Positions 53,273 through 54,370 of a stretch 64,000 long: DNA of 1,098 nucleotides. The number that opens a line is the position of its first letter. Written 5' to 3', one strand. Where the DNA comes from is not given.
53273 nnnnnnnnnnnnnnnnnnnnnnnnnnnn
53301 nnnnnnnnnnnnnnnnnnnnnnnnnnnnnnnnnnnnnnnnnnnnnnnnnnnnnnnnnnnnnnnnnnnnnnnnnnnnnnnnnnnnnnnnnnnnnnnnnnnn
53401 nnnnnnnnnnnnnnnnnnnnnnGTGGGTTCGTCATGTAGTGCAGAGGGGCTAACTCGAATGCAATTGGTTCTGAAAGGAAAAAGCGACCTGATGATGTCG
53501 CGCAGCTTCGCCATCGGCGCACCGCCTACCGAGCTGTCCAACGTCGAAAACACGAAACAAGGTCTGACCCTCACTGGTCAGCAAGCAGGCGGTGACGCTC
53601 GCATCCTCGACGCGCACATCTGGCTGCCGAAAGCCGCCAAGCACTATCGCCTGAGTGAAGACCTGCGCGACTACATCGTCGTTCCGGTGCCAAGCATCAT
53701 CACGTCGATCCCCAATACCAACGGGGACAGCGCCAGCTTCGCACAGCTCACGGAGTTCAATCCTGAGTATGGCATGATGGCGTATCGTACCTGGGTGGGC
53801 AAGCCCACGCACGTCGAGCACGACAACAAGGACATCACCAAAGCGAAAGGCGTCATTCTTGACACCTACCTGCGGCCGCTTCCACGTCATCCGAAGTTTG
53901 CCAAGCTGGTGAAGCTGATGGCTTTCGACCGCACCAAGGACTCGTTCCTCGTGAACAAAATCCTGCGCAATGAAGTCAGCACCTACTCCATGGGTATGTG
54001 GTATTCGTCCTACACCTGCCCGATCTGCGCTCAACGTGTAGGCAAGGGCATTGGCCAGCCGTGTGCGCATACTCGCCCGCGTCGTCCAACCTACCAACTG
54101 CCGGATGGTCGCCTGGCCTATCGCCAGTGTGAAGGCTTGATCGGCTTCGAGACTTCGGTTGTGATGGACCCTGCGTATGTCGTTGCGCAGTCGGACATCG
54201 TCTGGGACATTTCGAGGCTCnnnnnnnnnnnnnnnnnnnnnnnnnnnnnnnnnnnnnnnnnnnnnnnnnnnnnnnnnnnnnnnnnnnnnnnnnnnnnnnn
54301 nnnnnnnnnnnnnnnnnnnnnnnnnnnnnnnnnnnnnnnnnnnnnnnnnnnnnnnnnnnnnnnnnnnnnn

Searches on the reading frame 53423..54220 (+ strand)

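Call 68: search_protein_families(library=phrogs, proteins=[window:53423-54220:+], max_evalue=0.00001)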
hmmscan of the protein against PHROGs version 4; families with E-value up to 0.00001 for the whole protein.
window:53423-54220:+ (266 aa): 2 families
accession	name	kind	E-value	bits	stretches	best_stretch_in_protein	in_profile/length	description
phrog_18299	-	head and packaging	3.3e-116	388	1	26-263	11-256/257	head maturation protease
phrog_2774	-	unknown function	6.1e-06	25.9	1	120-252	69-205/1263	-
